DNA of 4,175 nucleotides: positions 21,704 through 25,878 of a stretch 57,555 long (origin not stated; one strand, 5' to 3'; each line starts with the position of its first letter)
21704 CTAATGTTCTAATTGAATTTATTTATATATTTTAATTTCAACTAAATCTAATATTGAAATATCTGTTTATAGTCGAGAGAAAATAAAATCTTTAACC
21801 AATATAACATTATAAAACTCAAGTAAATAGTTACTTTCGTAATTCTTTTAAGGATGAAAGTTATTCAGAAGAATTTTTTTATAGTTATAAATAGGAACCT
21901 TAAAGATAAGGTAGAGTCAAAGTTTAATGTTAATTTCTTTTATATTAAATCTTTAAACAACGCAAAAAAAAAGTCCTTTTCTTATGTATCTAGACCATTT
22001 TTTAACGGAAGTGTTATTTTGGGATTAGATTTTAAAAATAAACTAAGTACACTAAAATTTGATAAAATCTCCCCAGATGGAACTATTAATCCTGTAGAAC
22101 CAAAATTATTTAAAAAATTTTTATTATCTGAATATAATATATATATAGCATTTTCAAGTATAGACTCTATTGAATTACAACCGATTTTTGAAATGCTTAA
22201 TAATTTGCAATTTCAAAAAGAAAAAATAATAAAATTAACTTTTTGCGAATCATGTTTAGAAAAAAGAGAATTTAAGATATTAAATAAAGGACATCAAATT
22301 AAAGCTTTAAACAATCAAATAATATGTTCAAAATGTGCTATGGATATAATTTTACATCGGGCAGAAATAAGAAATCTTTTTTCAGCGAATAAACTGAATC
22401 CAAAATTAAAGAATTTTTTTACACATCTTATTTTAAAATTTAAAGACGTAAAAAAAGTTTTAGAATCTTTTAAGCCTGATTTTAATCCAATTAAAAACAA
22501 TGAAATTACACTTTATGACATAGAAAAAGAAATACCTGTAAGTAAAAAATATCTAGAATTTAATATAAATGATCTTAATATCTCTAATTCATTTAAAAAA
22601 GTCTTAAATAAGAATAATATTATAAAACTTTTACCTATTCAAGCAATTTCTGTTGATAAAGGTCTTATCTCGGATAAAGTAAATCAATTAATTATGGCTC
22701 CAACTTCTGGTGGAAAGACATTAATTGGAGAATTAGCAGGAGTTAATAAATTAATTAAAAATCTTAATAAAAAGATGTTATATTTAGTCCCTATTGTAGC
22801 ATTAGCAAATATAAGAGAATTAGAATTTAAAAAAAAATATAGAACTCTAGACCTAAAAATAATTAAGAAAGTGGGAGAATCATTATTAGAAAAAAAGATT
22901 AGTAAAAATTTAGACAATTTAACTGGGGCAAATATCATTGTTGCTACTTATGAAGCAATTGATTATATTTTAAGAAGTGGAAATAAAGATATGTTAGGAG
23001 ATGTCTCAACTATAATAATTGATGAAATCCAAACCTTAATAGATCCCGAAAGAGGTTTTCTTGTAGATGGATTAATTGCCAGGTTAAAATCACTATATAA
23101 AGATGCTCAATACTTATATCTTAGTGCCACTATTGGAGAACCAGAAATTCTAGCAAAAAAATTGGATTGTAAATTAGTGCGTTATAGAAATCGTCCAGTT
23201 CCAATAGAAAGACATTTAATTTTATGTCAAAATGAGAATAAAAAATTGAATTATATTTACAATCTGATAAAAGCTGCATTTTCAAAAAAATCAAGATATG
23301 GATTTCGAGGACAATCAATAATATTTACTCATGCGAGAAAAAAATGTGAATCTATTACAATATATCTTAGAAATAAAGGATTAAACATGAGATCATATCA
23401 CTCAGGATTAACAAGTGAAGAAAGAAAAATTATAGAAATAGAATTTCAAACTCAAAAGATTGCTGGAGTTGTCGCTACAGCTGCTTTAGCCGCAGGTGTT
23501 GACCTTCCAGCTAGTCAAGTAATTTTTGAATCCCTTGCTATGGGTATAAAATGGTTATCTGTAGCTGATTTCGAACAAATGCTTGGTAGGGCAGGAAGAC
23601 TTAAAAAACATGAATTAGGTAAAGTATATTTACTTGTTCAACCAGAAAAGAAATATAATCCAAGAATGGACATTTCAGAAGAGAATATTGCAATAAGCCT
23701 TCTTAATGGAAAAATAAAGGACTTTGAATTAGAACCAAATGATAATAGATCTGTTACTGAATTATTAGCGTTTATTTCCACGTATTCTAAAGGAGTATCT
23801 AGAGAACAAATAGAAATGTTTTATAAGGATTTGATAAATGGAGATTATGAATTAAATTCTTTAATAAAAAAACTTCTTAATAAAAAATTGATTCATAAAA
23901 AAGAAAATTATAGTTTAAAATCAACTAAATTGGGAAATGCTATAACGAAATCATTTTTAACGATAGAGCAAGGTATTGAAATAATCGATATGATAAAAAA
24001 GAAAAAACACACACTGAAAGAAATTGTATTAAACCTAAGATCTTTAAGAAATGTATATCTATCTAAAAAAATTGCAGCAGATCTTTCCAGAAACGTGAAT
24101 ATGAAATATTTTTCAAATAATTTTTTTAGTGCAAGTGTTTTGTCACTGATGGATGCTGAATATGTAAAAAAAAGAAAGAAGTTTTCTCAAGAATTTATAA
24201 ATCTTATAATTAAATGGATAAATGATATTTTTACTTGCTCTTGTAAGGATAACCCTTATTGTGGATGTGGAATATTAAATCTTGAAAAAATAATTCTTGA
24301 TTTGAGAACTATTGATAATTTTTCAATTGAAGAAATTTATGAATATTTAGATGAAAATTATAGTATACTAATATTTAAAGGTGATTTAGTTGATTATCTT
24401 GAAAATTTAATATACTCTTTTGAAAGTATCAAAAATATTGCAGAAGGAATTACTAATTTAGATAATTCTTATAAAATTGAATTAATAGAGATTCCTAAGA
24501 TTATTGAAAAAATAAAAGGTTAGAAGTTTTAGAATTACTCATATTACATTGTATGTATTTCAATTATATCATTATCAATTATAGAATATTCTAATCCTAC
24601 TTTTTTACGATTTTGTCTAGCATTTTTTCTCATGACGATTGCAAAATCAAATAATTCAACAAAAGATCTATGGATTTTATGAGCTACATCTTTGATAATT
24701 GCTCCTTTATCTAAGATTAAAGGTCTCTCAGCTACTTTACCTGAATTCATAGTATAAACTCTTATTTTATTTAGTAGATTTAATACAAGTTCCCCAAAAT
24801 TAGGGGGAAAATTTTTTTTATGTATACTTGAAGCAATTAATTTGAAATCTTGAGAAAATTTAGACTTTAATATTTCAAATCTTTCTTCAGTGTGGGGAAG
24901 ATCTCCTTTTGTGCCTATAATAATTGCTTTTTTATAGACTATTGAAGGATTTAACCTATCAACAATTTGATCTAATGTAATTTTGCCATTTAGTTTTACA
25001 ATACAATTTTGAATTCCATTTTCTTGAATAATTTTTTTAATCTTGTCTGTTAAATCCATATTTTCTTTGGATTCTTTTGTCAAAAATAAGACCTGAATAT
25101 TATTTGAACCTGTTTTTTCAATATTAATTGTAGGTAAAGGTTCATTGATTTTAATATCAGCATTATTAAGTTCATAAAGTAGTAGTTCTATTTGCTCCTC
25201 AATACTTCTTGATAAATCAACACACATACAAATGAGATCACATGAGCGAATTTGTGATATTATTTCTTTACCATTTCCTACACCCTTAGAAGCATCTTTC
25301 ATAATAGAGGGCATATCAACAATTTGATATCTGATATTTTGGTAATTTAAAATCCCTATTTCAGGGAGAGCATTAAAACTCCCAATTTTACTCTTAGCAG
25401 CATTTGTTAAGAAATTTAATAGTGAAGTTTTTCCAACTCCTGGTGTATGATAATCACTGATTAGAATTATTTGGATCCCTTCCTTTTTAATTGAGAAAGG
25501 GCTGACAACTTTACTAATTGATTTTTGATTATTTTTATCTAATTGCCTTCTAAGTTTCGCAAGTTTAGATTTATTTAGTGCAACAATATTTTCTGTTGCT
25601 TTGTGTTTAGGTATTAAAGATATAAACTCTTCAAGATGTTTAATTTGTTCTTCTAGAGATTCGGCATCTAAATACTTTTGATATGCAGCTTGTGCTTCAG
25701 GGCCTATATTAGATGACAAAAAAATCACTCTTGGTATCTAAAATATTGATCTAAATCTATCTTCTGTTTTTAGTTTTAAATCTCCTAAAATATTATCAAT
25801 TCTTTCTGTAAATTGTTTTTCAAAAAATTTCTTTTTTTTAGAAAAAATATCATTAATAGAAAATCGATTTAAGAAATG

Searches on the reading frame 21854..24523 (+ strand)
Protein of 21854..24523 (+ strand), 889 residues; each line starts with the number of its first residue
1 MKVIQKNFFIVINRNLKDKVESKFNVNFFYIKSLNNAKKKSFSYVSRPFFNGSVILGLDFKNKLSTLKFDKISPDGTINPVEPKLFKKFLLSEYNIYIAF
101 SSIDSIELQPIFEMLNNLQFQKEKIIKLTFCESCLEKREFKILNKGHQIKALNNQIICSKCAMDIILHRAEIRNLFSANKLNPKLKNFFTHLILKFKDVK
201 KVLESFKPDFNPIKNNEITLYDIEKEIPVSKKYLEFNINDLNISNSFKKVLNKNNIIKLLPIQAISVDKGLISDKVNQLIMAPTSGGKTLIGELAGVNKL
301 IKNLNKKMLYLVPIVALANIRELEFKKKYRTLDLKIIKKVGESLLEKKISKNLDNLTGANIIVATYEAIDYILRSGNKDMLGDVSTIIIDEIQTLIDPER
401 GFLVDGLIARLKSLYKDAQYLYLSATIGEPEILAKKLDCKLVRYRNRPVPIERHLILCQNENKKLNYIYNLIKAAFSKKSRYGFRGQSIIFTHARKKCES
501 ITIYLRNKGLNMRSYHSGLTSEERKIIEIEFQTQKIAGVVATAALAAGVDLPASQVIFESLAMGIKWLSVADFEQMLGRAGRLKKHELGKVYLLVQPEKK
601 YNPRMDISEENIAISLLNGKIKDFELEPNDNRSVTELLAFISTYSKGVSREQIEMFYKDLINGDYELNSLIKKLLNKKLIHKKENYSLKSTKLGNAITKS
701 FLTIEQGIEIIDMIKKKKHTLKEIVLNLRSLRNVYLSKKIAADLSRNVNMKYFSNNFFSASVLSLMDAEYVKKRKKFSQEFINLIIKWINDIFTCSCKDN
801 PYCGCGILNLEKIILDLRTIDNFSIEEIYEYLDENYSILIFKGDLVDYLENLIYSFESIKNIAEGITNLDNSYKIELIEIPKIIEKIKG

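Call 20: search_protein_families(library=pfam, proteins=[window:21854-24523:+], max_evalue=0.001)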
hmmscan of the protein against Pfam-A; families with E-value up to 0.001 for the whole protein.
window:21854-24523:+ (889 aa): 4 families
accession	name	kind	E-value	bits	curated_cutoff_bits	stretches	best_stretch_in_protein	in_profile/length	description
PF00270.35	DEAD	-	4.8e-23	82.1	26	1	261-428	2-161/167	DEAD/DEAH box helicase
PF19131.5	DUF5814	-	1.1e-20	74.2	25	1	732-866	4-132/148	Family of unknown function (DUF5814)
PF00271.37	Helicase_C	-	3.3e-15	56.7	23.5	1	481-583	11-109/110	Helicase conserved C-terminal domain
PF04851.21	ResIII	-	2e-05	25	22.5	1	273-427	21-162/164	Type III restriction enzyme, res subunit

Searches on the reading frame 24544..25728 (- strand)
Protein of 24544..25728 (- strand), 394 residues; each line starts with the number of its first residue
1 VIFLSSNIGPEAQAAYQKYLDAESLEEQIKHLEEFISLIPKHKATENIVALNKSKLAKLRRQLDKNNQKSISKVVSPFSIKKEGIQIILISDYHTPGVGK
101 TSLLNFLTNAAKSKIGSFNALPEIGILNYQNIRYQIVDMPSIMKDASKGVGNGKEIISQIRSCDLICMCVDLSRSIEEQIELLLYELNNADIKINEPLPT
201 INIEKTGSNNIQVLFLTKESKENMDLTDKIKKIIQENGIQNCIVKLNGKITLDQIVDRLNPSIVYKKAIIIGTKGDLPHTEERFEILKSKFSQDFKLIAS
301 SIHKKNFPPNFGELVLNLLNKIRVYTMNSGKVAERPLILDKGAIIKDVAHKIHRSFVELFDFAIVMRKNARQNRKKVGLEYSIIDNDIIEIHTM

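Call 20: search_protein_families(library=pfam, proteins=[window:24544-25728:-], max_evalue=0.001)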
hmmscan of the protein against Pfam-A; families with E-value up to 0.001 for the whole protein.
window:24544-25728:- (394 aa): 3 families
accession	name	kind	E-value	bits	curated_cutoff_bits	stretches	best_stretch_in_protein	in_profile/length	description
PF02824.27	TGS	-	1.3e-11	44.7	22.2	1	322-393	1-60/60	TGS domain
PF01926.29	MMR_HSR1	-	9.2e-11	42.3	21.9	1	96-183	8-96/113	50S ribosome-binding GTPase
PF16897.10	MMR_HSR1_Xtn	-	9.9e-11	42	35.2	1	222-302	13-87/106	C-terminal region of MMR_HSR1 domain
